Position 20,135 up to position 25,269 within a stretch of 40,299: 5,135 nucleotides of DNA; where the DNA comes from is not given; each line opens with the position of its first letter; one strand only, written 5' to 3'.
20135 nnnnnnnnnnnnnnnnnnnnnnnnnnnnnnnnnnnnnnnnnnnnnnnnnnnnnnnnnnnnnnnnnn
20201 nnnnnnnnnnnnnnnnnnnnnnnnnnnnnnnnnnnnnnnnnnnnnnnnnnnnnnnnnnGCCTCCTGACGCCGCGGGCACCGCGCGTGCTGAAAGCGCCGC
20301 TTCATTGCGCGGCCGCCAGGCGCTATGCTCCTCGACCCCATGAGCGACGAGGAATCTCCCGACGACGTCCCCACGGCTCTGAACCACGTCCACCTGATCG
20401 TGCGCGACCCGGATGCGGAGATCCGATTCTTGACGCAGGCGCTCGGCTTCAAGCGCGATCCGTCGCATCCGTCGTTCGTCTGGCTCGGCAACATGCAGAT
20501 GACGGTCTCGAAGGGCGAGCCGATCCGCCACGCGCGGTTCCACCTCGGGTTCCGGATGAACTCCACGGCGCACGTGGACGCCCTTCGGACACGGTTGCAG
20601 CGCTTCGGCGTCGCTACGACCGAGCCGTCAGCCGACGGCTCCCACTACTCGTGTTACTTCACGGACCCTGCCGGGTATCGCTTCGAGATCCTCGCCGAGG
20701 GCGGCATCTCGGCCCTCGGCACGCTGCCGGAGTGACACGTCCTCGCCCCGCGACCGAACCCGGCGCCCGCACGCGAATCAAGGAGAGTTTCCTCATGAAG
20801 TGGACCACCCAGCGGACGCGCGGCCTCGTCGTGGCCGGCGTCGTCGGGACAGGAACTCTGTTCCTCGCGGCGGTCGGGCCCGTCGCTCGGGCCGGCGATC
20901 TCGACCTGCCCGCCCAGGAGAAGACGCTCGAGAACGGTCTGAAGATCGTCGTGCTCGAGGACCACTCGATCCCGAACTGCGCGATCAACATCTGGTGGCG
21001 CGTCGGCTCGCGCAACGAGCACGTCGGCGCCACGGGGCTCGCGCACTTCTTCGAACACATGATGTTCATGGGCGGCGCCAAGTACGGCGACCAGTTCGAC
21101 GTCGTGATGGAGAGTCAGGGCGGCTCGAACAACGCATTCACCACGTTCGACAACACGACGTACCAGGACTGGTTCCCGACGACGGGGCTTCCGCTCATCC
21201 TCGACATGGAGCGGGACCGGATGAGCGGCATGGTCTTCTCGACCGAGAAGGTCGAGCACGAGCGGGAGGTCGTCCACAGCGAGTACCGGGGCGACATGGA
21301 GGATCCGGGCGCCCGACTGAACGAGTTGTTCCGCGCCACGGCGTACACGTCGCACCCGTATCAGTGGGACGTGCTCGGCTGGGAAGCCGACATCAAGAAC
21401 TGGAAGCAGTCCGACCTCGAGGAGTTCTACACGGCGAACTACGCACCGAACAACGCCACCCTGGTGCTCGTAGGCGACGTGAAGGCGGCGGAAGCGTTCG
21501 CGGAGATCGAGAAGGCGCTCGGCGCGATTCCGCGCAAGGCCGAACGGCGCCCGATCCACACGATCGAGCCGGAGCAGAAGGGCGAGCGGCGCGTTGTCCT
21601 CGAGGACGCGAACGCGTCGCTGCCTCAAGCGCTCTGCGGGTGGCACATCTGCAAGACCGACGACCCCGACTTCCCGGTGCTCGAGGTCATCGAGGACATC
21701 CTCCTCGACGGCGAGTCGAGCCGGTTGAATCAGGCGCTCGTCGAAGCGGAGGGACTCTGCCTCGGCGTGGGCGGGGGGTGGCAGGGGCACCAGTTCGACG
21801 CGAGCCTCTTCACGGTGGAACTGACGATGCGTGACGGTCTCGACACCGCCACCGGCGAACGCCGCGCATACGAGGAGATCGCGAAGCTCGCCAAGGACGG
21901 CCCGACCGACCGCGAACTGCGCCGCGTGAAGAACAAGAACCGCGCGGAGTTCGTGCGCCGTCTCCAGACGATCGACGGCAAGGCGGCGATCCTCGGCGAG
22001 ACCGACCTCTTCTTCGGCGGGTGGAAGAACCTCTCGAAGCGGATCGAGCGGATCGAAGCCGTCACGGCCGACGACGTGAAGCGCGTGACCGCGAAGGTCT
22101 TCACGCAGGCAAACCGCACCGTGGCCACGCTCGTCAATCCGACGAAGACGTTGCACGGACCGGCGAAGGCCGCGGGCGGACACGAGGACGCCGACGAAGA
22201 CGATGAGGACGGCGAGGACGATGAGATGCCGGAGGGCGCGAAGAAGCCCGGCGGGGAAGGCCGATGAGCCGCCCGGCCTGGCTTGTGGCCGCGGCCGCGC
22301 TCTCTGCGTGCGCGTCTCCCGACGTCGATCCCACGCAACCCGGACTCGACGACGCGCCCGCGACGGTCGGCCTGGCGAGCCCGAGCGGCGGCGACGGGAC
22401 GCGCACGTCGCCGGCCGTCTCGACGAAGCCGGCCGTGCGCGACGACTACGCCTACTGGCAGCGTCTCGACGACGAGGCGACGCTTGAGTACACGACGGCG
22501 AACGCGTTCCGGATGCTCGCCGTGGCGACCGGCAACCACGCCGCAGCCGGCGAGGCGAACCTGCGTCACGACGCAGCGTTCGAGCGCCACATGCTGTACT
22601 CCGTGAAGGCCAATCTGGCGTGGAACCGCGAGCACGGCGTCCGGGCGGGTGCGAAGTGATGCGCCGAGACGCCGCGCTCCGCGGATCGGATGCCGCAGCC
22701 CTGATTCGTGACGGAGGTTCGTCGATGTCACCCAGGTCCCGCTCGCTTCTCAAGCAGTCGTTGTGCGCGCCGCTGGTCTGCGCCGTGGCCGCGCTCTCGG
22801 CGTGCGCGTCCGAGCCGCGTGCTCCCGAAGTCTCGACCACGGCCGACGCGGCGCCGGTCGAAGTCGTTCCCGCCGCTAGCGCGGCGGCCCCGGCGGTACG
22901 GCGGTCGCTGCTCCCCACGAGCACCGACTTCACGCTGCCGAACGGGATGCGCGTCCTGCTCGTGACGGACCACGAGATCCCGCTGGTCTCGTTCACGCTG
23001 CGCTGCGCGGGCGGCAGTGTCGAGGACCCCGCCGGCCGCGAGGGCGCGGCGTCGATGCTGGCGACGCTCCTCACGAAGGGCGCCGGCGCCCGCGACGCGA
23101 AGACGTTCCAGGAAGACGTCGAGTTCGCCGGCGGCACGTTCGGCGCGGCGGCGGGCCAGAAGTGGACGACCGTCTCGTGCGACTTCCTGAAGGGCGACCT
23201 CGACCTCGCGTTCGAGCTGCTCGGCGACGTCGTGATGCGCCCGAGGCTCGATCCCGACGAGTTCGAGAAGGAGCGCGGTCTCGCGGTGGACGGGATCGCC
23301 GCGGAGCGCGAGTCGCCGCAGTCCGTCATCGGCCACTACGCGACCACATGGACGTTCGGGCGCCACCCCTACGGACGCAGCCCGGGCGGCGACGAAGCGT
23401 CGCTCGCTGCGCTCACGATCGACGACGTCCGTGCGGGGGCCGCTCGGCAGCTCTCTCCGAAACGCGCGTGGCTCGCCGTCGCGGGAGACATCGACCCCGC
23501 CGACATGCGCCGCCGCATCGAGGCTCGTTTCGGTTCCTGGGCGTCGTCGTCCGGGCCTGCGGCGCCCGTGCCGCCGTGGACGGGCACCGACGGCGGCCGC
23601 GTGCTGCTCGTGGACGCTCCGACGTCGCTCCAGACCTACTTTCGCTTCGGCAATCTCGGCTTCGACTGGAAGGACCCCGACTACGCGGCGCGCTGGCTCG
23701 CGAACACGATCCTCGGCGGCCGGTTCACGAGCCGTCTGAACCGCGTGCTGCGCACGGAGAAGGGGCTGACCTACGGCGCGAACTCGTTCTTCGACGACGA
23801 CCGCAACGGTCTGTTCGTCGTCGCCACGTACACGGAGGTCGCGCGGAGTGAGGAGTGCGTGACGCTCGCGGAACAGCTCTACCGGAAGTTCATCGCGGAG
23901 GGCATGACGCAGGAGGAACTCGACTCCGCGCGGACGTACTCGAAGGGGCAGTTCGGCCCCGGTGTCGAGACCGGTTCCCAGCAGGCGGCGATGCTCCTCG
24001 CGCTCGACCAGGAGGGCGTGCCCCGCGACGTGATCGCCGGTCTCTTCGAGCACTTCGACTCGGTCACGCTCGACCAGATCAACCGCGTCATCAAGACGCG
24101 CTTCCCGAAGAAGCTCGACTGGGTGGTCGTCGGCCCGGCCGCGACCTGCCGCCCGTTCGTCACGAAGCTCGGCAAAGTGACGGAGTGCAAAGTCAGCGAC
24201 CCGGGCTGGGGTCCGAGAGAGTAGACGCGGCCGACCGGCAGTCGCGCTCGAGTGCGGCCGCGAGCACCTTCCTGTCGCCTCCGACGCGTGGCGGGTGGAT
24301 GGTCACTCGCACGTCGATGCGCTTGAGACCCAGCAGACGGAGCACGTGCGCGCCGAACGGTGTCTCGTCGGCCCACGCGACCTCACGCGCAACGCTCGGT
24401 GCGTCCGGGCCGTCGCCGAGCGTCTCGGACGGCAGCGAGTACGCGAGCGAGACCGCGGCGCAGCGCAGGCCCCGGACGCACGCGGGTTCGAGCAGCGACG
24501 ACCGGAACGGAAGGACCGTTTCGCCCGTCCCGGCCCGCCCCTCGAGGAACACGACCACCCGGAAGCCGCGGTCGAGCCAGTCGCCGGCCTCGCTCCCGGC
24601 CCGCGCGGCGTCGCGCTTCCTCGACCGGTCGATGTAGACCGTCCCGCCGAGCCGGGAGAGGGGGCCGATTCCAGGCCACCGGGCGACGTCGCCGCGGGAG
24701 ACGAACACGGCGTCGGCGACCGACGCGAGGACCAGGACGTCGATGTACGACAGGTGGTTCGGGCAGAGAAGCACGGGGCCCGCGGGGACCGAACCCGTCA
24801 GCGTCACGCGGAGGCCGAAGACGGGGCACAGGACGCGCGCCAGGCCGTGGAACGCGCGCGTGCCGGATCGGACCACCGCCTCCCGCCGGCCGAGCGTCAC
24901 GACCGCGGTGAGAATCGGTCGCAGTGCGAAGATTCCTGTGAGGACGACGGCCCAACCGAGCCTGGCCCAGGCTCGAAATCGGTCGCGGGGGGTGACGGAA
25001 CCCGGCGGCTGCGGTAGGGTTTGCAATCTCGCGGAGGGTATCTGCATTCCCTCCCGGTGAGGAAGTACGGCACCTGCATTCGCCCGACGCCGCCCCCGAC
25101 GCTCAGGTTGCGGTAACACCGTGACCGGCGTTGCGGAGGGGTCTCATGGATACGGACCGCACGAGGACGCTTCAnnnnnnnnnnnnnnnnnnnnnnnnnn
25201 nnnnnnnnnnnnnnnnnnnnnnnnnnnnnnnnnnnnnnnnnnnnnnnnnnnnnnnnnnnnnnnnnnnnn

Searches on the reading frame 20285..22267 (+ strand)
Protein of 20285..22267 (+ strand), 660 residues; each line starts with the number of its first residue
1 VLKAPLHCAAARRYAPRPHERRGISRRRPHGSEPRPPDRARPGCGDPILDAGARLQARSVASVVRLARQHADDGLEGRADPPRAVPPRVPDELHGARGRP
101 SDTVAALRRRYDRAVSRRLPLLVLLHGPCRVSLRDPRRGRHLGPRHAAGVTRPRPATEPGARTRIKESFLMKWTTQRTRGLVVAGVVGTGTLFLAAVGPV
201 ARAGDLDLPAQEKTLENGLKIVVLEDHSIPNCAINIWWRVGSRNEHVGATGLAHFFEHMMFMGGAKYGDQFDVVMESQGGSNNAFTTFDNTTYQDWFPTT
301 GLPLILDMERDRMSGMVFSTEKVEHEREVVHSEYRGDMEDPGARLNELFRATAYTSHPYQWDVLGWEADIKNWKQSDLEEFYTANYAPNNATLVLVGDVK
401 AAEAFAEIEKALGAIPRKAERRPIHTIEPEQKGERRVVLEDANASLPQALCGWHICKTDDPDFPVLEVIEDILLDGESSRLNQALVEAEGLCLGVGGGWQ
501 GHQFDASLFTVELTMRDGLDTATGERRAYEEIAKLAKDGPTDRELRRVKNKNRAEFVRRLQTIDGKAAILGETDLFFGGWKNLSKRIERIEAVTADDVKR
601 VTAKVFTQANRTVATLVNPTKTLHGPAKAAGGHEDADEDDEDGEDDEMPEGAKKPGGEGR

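Call 22: search_protein_families(library=pfam, proteins=[window:20285-22267:+], max_evalue=0.001)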
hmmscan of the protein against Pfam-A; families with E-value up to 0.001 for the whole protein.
window:20285-22267:+ (660 aa): 2 families
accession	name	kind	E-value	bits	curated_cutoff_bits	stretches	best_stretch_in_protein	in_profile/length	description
PF05193.26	Peptidase_M16_C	-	9.6e-34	117.3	23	1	376-551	5-180/181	Peptidase M16 inactive domain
PF00675.25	Peptidase_M16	-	1.4e-22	80.6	22.3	1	222-360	3-142/149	Insulinase (Peptidase family M16)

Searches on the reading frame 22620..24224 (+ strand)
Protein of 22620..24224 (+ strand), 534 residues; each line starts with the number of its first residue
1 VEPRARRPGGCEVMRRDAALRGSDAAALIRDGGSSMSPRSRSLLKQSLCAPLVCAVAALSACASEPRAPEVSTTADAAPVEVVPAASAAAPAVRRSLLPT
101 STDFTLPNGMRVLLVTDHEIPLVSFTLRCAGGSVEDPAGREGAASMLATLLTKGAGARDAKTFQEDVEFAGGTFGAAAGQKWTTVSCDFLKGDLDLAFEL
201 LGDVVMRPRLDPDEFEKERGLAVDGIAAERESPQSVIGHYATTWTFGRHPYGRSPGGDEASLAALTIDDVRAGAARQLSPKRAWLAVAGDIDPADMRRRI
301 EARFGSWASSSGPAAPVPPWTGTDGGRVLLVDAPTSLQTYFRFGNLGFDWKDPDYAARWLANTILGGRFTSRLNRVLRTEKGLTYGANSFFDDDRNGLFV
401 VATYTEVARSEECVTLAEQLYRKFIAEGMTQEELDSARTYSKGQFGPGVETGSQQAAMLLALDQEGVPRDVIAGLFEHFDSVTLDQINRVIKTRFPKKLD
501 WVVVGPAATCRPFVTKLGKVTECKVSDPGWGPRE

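Call 21: search_protein_families(library=pfam, proteins=[window:22620-24224:+], max_evalue=0.001)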
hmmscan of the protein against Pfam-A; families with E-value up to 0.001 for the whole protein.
window:22620-24224:+ (534 aa): 2 families
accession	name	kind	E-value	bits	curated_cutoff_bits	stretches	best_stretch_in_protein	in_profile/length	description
PF05193.26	Peptidase_M16_C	-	3e-26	92.8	23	1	265-439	2-179/181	Peptidase M16 inactive domain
PF00675.25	Peptidase_M16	-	4.3e-12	46.6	22.3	1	111-253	1-143/149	Insulinase (Peptidase family M16)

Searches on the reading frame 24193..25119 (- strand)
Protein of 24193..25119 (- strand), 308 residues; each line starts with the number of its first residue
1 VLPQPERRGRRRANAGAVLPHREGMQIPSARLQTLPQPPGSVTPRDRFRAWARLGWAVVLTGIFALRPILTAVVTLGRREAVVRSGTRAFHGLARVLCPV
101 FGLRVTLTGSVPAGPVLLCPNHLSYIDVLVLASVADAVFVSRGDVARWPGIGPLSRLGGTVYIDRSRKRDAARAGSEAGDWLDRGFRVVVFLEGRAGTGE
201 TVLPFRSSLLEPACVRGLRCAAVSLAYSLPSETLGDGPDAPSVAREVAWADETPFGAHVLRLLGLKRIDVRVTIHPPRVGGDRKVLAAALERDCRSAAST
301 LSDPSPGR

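Call 21: search_protein_families(library=pfam, proteins=[window:24193-25119:-], max_evalue=0.001)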
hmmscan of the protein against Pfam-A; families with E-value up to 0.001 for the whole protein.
window:24193-25119:- (308 aa): 1 family
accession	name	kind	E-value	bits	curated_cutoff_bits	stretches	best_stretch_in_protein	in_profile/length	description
PF01553.26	Acyltransferase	-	9e-17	61.6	23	1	107-211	6-117/132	Acyltransferase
